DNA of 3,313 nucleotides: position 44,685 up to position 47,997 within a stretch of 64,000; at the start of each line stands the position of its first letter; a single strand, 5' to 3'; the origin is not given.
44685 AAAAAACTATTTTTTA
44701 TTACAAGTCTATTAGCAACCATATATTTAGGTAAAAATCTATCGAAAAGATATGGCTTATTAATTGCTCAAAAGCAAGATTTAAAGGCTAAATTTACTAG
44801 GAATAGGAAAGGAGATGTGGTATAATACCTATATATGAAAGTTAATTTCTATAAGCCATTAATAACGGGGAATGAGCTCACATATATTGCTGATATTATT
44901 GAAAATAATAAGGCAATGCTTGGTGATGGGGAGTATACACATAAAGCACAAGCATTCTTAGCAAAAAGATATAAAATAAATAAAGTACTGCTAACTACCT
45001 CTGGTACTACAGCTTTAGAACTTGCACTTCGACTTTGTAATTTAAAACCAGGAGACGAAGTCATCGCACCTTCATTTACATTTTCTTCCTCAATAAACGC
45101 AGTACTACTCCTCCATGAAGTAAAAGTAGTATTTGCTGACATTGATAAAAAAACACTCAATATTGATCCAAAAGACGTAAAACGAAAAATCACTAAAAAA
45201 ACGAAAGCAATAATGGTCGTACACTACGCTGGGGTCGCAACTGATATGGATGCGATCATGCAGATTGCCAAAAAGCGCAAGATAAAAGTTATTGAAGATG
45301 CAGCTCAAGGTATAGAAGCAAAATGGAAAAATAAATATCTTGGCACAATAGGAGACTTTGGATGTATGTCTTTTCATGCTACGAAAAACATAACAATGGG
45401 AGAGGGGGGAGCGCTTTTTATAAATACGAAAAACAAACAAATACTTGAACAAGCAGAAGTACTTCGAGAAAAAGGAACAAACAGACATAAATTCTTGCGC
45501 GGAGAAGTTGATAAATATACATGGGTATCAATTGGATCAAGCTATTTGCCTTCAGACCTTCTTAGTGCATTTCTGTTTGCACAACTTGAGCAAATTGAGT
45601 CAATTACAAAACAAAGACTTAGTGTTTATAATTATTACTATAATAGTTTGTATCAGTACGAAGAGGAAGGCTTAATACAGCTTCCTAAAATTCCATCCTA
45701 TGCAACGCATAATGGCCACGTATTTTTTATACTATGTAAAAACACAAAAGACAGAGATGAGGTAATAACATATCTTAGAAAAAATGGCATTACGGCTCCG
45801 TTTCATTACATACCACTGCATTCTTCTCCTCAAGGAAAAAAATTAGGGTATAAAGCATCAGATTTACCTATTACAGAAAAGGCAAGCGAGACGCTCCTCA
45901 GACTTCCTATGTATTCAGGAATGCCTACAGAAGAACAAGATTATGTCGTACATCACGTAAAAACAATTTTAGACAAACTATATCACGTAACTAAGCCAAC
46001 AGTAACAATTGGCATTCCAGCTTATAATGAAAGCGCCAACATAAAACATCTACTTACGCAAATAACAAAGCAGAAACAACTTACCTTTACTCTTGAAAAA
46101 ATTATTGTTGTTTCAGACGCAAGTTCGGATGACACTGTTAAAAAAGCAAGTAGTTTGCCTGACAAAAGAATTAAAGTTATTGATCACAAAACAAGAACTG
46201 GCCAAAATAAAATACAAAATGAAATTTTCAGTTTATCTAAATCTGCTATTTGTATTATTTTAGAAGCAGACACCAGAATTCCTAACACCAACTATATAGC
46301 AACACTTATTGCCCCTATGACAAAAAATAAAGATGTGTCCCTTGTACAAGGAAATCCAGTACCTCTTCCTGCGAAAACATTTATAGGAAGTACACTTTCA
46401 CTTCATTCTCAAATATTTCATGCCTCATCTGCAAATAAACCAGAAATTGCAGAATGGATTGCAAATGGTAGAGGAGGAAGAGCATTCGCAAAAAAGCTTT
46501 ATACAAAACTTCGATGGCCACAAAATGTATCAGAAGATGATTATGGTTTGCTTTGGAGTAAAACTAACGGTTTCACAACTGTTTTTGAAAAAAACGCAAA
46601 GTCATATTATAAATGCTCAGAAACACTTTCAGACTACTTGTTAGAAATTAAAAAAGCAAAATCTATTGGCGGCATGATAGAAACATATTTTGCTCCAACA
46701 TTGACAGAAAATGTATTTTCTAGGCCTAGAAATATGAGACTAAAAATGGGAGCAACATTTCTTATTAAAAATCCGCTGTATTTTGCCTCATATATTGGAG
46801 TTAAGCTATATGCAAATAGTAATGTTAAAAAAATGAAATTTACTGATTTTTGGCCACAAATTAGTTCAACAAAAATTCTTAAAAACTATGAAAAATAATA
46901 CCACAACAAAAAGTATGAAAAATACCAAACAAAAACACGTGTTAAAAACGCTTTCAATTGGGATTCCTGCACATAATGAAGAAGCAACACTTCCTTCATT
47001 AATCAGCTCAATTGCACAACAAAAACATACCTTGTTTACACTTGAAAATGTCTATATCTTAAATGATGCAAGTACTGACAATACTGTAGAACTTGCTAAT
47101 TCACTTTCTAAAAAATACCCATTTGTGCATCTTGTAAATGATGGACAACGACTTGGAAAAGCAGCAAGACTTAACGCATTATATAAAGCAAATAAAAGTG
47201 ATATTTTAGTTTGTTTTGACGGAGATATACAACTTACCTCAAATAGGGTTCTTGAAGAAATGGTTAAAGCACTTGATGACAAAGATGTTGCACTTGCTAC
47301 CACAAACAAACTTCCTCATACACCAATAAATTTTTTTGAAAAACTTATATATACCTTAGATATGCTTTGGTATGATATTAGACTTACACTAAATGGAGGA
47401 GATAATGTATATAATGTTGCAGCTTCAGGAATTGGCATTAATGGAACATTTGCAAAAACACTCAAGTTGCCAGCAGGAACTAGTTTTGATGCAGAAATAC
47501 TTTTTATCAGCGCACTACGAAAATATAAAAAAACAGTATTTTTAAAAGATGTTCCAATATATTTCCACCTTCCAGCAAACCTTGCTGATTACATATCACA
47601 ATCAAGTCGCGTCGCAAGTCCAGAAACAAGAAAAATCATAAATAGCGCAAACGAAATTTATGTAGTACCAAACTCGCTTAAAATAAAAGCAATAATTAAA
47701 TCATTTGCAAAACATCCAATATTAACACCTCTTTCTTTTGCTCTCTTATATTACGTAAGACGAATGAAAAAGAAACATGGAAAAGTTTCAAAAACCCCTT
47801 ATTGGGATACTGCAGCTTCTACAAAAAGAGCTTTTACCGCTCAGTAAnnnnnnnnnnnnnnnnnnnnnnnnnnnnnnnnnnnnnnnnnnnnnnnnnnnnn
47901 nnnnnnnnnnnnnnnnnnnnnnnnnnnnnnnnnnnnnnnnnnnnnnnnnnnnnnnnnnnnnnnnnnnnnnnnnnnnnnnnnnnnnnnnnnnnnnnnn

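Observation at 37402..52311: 15-kb envelope glycosylation locus combining a sortase and LAXTG substrate with lipid-linked sugar machinery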

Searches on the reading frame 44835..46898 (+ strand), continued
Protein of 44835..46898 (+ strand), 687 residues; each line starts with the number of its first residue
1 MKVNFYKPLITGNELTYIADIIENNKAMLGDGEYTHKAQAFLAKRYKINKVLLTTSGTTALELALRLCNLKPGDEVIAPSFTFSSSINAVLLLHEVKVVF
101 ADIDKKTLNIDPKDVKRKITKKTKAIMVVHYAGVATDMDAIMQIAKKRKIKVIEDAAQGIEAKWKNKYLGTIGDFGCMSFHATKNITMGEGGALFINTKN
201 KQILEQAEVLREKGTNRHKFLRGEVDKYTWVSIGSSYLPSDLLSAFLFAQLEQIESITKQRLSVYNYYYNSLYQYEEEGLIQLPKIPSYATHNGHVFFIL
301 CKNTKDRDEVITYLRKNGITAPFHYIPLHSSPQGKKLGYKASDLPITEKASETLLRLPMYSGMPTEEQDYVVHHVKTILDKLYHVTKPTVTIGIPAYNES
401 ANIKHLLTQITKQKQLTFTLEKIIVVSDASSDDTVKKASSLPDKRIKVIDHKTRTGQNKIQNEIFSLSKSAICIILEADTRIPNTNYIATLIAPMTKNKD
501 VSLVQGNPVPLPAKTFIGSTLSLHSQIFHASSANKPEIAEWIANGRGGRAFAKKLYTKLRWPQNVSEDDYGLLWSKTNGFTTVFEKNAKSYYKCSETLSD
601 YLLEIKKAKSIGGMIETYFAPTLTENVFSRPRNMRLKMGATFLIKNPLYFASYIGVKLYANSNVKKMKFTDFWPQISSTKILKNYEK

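Call 15: find_encoding_contigs(protein=P0003, flank=10000, max_places=2)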
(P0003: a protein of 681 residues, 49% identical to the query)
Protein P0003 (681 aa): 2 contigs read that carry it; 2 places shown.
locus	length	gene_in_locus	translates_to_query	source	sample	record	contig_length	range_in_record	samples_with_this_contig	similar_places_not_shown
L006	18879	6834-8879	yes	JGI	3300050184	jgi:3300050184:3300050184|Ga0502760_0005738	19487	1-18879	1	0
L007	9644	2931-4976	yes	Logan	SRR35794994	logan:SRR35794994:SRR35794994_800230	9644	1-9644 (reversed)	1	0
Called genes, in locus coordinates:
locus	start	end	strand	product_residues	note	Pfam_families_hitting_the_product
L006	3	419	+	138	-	?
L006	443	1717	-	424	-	PF01943:Polysacc_synt, PF01554:MatE (weak)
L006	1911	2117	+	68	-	PF12728:HTH_17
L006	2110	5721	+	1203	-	PF00535:Glycos_transf_2, PF13641:Glyco_tranf_2_3, PF00535:Glycos_transf_2, PF13641:Glyco_tranf_2_3, PF13632:Glyco_trans_2_3, PF13439:Glyco_transf_4, PF20706:GT4-conflict, PF00534:Glycos_transf_1, +4 more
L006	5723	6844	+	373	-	PF13439:Glyco_transf_4 (weak), PF20706:GT4-conflict, PF00534:Glycos_transf_1, PF13692:Glyco_trans_1_4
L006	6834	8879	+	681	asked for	PF00155:Aminotran_1_2, PF01041:DegT_DnrJ_EryC1, PF00266:Aminotran_5, PF01053:Cys_Met_Meta_PP (weak), PF01212:Beta_elim_lyase (weak), PF00535:Glycos_transf_2, PF13641:Glyco_tranf_2_3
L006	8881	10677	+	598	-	PF01522:Polysacc_deac_1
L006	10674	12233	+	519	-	-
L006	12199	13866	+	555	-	-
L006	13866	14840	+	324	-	-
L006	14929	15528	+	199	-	-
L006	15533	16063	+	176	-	PF04203:Sortase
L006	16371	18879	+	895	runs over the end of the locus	PF26449:DUF8128 (weak), PF01935:DUF87, PF10412:TrwB_AAD_bind (faint), PF12696:TraG-D_C (faint)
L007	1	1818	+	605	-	?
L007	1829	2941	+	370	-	PF13439:Glyco_transf_4 (weak), PF20706:GT4-conflict, PF00534:Glycos_transf_1, PF13692:Glyco_trans_1_4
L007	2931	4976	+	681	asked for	PF00155:Aminotran_1_2, PF01041:DegT_DnrJ_EryC1, PF00266:Aminotran_5, PF01053:Cys_Met_Meta_PP (weak), PF01212:Beta_elim_lyase (weak), PF00535:Glycos_transf_2, PF13641:Glyco_tranf_2_3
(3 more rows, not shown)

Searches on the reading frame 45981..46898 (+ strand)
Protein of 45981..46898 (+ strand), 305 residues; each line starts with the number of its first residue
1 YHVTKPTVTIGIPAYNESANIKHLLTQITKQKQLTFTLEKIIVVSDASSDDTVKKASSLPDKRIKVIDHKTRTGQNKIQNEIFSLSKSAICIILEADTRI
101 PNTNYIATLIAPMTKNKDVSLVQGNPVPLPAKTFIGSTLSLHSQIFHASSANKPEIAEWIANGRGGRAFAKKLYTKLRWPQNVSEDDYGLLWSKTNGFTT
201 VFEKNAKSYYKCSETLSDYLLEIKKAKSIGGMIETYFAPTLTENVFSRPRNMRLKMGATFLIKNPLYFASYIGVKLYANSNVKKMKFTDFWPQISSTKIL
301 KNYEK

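Call 40: search_solved_structures(query=window:45981-46898:+, max_evalue=0.1)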
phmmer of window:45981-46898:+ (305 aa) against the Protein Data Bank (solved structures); distinct sequences matched with E-value up to 0.1: 17.
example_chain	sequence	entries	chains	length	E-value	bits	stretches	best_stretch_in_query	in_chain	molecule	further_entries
5mlz_A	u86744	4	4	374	0.00012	24.9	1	7-121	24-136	Dolichol monophosphate mannose synthase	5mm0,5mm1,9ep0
6yv7_B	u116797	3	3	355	0.00026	23.8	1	5-110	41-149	Glycosyl transferase, family 2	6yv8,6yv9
6yv7_A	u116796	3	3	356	0.00026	23.8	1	5-110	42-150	Glycosyl transferase, family 2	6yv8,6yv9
6p61_A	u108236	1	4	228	0.0034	20.2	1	3-115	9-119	Glycosyltransferase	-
5eke_A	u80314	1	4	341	0.0039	20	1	8-99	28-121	Uncharacterized glycosyltransferase sll0501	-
5ekp_C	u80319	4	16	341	0.0039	19.9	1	8-99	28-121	Uncharacterized glycosyltransferase sll0501 | Glycosyltransferase sll0501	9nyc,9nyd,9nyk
9nye_A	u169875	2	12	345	0.0041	19.9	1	8-99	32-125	Glycosyltransferase sll0501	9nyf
7msp_A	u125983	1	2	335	0.011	18.4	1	5-99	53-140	SPbeta prophage-derived glycosyltransferase SunS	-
7msn_A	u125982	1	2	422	0.016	17.9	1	5-99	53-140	SPbeta prophage-derived glycosyltransferase SunS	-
4y6n_A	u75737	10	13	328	0.028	17.1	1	7-124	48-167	Glucosyl-3-phosphoglycerate synthase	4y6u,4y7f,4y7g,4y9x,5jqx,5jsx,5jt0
3e25_A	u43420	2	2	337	0.03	17.1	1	7-124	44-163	Putative uncharacterized protein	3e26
4ddz_A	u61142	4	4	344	0.032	17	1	7-124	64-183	GLUCOSYL-3-PHOSPHOGLYCERATE SYNTHASE (GpgS) | Glucosyl-3-phosphoglycerate synthase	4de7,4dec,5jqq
9bhc_C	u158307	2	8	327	0.043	16.5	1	8-118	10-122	Undecaprenyl-phosphate 4-deoxy-4-formamido-L-arabinose transferase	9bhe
8vxh_A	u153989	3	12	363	0.05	16.3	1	8-118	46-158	Undecaprenyl-phosphate 4-deoxy-4-formamido-L-arabinose transferase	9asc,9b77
5hea_A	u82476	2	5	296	0.066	15.9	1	8-135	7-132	Putative glycosyltransferase (GalT1)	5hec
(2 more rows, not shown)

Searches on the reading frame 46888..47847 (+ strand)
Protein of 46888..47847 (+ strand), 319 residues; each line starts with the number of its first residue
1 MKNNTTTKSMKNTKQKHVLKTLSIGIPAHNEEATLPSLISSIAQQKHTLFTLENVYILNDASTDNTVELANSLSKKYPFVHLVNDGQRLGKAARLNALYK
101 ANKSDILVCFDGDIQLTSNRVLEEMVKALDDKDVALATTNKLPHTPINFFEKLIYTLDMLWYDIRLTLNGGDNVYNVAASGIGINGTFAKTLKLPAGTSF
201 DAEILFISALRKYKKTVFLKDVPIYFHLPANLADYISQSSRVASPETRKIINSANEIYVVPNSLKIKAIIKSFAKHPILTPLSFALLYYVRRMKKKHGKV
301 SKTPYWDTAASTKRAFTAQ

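Call 4: search_protein_families(library=pfam, proteins=[window:46888-47847:+], max_evalue=0.01)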
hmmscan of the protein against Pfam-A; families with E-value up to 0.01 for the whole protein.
window:46888-47847:+ (319 aa): 3 families
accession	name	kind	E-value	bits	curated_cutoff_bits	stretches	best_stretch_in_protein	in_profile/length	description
PF00535.33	Glycos_transf_2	-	8.9e-23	81.5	23.3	1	23-140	1-114/168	Glycosyl transferase family 2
PF13641.12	Glyco_tranf_2_3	-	1.9e-08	35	27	1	23-145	4-127/230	Glycosyltransferase like family 2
PF13506.12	Glyco_transf_21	-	0.0024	17.8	21.7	1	91-139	18-65/174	Glycosyl transferase family 21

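Call 5: search_protein_families(library=ncbifam, proteins=[window:46888-47847:+], max_evalue=0.01)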
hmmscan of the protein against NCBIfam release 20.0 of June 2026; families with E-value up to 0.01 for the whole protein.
window:46888-47847:+ (319 aa): 18 families
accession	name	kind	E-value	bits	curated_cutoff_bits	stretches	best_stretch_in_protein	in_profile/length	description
TIGR03937.1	PgaC_IcaA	equivalog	5.1e-16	58.6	422.3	1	7-138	32-159/407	poly-beta-1,6-N-acetyl-D-glucosamine synthase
NF010496.0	PRK13915.1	equivalog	5.6e-10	38.8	262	1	8-136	22-150/307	glucosyl-3-phosphoglycerate synthase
NF047588.1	GlcsyltransPgfSStrep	equivalog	1.8e-09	37.3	500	1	22-167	3-150/308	glycosyltransferase PgfS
TIGR04283.1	glyco_like_mftF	equivalog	3.6e-09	36.5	182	1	22-135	1-103/221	TIGR04283 family arsenosugar biosynthesis glycosyltransferase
NF007482.0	PRK10073.1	equivalog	4.3e-09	35.8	423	1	20-137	6-118/334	glycosyltransferase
TIGR03111.1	glyc2_xrt_Gpos1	hypoth_equivalog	2.8e-08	33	363.95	1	8-139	37-167/439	TIGR03111 family XrtG-associated glycosyltransferase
TIGR03472.1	HpnI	equivalog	2.4e-07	29.9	310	1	11-139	32-161/373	bacteriohopanetetrol glucosamine biosynthesis glycosyltransferase HpnI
NF053739.1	GlytfEpsEBac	equivalog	2.6e-06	26.6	450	1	24-132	5-110/265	glycosyltransferase EpsE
NF007986.1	PRK10714.1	equivalog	4e-06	26.1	529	1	17-134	3-121/316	undecaprenyl-phosphate 4-deoxy-4-formamido-L-arabinose transferase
NF047683.1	TeichurnBiosyTuaG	equivalog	4.1e-06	26.6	400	1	20-140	6-122/252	teichuronic acid biosynthesis protein TuaG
NF041875.1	EPS_EpsD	equivalog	2.1e-05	24.1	370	1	22-126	1-101/325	exopolysaccharide biosynthesis glycosyltransferase EpsD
NF053846.1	glyco_with_XrtP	equivalog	3.6e-05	22.6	520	1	26-102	47-122/440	XrtP-associated glycosyltransferase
NF058614.1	PPMAGASynPpgS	equivalog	5.3e-05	22.7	370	1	26-139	6-111/226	polyprenyl-phospho-N-acetylgalactosaminyl synthase PpgS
NF038302.1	EPS_HpsE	equivalog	7.7e-05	21.8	300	1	22-122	3-105/307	hormogonium polysaccharide biosynthesis glycosyltransferase HpsE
TIGR03469.1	HpnB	hypoth_equivalog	0.00019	20.6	379.25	1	9-137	33-168/386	hopene-associated glycosyltransferase HpnB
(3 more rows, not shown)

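Call 41: search_solved_structures(query=window:46888-47847:+, max_evalue=0.1)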
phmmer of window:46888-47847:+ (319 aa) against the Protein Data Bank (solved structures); distinct sequences matched with E-value up to 0.1: 17.
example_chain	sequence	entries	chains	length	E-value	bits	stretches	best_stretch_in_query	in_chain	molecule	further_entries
5mlz_A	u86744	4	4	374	7.1e-06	29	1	22-138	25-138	Dolichol monophosphate mannose synthase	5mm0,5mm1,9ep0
6yv7_B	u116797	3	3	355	1.8e-05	27.7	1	23-147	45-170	Glycosyl transferase, family 2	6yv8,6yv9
6yv7_A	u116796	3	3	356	1.8e-05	27.7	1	23-147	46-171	Glycosyl transferase, family 2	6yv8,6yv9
9bhc_C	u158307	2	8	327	7.1e-05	25.7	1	19-134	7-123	Undecaprenyl-phosphate 4-deoxy-4-formamido-L-arabinose transferase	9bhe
8vxh_A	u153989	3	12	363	8.1e-05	25.5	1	19-134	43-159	Undecaprenyl-phosphate 4-deoxy-4-formamido-L-arabinose transferase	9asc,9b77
9hwj_A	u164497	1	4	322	0.00011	25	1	17-135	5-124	Undecaprenyl-phosphate 4-deoxy-4-formamido-L-arabinose transferase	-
5ekp_C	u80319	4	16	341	0.00022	24.1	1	19-172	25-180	Uncharacterized glycosyltransferase sll0501 | Glycosyltransferase sll0501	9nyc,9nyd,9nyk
5eke_A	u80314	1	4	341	0.00022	24.1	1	19-172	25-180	Uncharacterized glycosyltransferase sll0501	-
9nye_A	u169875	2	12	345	0.00023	24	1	19-172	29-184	Glycosyltransferase sll0501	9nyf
5tze_C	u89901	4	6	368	0.0068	19.2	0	22-117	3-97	Glycosyl transferase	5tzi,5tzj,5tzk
4y6n_A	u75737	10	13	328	0.015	18.1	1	20-114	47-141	Glucosyl-3-phosphoglycerate synthase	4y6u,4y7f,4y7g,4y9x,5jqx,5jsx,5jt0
3e25_A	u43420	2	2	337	0.015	18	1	20-114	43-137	Putative uncharacterized protein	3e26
4ddz_A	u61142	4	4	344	0.016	18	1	20-114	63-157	GLUCOSYL-3-PHOSPHOGLYCERATE SYNTHASE (GpgS) | Glucosyl-3-phosphoglycerate synthase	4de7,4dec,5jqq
5tz8_A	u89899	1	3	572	0.018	17.8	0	22-116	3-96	Glycosyl transferase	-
8vh7_A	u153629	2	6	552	0.034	16.9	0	22-126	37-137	Heparosan synthase B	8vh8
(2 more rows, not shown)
